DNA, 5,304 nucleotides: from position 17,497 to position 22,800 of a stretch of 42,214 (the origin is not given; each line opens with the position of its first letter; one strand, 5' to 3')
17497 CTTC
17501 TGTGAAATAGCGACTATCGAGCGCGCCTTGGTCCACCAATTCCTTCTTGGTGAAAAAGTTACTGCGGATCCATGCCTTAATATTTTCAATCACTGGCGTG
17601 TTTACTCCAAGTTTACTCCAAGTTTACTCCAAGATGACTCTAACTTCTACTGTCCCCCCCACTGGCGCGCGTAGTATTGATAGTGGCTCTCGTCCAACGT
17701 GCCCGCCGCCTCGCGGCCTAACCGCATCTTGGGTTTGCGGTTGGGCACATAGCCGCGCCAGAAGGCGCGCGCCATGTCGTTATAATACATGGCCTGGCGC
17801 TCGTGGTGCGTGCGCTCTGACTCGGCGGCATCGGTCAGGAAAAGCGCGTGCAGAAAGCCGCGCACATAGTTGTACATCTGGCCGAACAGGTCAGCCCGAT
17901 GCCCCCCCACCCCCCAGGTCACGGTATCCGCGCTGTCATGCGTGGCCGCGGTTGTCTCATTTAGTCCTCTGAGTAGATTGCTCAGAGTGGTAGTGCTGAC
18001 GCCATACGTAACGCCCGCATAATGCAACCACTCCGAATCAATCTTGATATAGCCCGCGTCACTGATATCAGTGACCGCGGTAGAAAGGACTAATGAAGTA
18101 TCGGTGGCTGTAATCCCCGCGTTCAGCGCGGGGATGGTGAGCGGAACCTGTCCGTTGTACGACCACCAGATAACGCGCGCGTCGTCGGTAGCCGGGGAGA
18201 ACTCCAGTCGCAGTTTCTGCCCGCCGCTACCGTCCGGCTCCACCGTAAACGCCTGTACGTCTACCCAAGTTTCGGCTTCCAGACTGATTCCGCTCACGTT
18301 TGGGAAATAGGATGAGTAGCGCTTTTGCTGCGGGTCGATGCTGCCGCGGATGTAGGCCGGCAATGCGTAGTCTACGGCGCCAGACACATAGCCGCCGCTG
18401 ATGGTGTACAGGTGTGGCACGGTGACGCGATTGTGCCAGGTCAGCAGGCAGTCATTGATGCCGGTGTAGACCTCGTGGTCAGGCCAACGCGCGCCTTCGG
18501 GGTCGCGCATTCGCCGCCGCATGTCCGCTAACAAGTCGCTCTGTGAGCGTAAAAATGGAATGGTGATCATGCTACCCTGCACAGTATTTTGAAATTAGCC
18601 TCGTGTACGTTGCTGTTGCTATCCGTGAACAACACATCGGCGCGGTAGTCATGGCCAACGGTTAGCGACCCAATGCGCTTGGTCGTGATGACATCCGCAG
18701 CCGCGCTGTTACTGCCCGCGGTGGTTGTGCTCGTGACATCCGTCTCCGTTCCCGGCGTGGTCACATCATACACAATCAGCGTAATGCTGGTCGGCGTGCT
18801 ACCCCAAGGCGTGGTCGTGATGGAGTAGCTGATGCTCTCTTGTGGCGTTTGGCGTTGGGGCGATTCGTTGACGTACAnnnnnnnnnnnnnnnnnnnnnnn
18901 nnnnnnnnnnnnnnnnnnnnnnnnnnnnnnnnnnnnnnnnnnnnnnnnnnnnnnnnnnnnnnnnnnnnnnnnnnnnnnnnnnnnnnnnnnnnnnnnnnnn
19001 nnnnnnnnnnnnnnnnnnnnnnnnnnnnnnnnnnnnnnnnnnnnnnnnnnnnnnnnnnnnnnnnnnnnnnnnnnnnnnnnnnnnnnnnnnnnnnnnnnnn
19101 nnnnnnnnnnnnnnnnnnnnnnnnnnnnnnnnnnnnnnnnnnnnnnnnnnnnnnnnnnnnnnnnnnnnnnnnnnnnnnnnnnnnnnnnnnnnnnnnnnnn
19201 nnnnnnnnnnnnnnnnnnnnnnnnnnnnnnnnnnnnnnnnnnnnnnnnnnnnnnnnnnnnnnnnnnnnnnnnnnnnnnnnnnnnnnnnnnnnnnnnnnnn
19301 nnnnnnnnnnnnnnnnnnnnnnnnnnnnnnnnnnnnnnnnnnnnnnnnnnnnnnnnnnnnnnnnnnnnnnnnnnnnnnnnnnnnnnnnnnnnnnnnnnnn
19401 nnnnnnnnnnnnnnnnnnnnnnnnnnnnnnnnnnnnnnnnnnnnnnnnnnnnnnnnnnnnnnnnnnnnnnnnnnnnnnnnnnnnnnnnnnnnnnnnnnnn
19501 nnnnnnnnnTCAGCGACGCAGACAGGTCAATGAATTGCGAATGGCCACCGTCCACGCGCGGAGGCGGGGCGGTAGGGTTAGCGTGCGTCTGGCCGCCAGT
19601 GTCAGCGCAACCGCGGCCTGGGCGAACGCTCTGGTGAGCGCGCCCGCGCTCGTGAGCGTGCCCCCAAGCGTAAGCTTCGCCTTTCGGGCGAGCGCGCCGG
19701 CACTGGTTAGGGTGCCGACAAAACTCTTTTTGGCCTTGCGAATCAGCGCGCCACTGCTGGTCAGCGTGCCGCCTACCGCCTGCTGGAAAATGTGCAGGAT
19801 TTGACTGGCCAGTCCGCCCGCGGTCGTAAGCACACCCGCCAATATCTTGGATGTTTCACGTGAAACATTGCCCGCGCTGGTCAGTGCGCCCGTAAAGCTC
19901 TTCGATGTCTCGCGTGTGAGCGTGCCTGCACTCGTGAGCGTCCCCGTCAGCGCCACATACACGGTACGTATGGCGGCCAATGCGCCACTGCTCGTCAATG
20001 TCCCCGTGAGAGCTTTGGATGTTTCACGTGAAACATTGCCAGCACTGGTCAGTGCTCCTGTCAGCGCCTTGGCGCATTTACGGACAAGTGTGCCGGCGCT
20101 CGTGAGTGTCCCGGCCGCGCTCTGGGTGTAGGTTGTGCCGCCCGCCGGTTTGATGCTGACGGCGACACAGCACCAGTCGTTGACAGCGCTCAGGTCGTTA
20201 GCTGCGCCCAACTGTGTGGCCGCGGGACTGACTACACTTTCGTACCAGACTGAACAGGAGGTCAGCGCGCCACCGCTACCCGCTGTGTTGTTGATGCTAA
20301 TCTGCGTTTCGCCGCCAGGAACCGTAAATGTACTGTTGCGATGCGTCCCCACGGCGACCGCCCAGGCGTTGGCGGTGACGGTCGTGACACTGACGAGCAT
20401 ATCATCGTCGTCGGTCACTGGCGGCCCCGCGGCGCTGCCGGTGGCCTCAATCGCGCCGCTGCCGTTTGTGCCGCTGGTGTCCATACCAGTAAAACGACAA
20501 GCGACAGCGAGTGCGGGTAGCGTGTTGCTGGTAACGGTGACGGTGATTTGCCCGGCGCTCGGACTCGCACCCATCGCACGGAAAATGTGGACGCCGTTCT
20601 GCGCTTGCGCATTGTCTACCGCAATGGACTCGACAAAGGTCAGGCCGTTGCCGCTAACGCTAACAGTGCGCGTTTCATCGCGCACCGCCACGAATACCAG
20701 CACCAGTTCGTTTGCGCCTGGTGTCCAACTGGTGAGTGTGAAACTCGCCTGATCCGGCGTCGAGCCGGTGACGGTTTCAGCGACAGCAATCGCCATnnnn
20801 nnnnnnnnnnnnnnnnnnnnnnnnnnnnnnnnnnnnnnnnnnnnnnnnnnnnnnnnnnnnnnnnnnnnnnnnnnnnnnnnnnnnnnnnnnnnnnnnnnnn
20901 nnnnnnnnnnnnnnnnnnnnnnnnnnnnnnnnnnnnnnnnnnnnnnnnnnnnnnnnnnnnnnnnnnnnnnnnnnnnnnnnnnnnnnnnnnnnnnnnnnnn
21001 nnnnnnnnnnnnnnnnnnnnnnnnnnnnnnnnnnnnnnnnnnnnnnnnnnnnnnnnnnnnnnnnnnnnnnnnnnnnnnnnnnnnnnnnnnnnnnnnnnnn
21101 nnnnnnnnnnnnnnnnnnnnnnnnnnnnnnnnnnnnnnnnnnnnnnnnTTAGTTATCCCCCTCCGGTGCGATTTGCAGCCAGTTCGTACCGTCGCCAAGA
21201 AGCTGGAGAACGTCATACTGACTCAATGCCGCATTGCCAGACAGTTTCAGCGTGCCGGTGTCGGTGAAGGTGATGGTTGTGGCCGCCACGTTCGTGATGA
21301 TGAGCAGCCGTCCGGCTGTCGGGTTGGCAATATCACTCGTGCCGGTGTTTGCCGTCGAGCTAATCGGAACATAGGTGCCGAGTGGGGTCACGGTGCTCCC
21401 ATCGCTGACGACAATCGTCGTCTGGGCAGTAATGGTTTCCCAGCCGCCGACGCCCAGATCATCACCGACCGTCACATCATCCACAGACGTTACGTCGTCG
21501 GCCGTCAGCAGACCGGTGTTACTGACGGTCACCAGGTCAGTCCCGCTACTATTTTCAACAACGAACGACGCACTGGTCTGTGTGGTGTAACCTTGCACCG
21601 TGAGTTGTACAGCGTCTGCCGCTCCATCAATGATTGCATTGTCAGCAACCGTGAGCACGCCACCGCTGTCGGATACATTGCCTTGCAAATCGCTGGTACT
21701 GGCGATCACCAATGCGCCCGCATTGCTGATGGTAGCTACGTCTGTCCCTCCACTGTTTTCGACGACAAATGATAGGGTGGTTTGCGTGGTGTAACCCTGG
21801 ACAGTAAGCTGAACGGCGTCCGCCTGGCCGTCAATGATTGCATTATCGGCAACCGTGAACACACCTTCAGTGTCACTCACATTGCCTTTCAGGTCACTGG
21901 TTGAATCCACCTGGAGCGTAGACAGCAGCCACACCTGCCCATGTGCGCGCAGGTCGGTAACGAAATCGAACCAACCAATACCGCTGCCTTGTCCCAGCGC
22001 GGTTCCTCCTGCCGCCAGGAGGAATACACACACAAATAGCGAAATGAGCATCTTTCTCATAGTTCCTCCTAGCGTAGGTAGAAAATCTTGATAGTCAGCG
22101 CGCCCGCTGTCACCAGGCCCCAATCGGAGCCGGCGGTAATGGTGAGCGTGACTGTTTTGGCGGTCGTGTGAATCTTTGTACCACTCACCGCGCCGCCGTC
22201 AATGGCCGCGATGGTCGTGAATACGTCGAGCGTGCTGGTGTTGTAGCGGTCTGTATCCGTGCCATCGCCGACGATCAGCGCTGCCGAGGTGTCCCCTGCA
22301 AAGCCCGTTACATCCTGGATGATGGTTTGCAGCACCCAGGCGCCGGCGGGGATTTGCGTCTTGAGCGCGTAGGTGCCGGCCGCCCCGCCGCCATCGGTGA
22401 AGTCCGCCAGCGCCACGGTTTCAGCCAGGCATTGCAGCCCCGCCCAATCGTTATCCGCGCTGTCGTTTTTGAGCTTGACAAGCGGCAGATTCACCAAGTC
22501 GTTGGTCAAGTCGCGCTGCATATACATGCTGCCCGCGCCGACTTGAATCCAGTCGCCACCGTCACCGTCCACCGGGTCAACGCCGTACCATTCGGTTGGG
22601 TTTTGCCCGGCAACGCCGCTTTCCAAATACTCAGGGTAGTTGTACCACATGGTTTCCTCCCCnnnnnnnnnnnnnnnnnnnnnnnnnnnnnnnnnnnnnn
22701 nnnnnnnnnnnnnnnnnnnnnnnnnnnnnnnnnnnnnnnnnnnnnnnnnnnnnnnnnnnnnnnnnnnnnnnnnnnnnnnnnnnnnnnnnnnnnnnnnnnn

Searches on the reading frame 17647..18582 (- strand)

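Call 21: search_protein_families(library=pfam, proteins=[window:17647-18582:-], max_evalue=0.1)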
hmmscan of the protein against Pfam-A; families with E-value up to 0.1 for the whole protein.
window:17647-18582:- (311 aa): 1 family
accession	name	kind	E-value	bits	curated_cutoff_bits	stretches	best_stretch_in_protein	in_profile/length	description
PF10430.15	Ig_Tie2_1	-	0.069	13.9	25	0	161-236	2-77/95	Tie-2 Ig-like domain 1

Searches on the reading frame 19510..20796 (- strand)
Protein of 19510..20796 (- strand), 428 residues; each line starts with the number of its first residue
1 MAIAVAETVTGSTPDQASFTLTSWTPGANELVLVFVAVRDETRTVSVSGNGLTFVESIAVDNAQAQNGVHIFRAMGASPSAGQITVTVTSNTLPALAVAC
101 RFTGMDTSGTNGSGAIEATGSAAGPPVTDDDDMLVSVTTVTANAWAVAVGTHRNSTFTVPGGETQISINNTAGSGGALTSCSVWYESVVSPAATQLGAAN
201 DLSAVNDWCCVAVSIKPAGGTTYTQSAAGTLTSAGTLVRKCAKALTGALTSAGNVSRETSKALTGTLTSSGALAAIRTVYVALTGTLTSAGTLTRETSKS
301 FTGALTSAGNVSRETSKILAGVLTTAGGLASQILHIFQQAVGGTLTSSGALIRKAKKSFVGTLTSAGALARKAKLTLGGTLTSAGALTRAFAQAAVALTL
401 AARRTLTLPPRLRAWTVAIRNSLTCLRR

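Call 7: search_protein_families(library=phrogs, proteins=[window:19510-20796:-], max_evalue=0.01)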
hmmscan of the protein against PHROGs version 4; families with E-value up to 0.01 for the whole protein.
window:19510-20796:- (428 aa): 1 family
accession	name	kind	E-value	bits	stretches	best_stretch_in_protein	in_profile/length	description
phrog_2106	-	tail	9.4e-05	22.6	1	8-186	201-378/386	minor tail protein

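Call 20: search_protein_families(library=pfam, proteins=[window:19510-20796:-], max_evalue=0.1)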
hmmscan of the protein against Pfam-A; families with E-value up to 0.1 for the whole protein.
window:19510-20796:- (428 aa): 1 family
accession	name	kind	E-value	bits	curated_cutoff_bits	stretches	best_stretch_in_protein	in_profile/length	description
PF17141.9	DUF5114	-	0.042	14.8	27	1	29-89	9-73/88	Domain of unknown function (DUF5114)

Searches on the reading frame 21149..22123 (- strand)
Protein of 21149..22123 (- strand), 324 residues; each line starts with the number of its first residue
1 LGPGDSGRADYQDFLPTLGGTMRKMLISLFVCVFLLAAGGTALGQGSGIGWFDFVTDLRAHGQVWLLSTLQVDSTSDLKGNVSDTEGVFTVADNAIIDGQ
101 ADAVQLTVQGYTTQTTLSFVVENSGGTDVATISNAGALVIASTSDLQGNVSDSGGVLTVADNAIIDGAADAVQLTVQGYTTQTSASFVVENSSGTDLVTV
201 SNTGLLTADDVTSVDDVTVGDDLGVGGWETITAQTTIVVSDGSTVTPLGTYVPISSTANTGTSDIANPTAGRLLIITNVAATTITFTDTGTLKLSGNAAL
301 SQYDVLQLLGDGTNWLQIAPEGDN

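Call 7: search_protein_families(library=phrogs, proteins=[window:21149-22123:-], max_evalue=0.01)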
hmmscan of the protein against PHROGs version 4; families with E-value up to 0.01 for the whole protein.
window:21149-22123:- (324 aa): 0 families

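Call 20: search_protein_families(library=pfam, proteins=[window:21149-22123:-], max_evalue=0.1)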
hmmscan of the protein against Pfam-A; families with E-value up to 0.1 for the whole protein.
window:21149-22123:- (324 aa): 3 families
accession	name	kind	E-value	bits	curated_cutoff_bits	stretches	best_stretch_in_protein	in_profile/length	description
PF04519.19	Bactofilin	-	0.00031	21.4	27.9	0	58-113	7-59/98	Polymer-forming cytoskeletal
PF02368.24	Big_2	-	0.014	15.7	22.8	1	170-210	18-58/79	Bacterial Ig-like domain (group 2)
PF10714.14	LEA_6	-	0.053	14.1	27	0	109-137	42-71/86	Late embryogenesis abundant protein 18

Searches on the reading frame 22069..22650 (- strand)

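Call 7: search_protein_families(library=phrogs, proteins=[window:22069-22650:-], max_evalue=0.01)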
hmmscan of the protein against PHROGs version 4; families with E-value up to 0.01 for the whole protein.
window:22069-22650:- (193 aa): 1 family
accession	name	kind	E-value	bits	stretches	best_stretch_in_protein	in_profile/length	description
phrog_4042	-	unknown function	0.006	17.5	1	89-142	33-85/129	-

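Call 20: search_protein_families(library=pfam, proteins=[window:22069-22650:-], max_evalue=0.1)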
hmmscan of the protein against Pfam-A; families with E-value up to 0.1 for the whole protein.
window:22069-22650:- (193 aa): 0 families
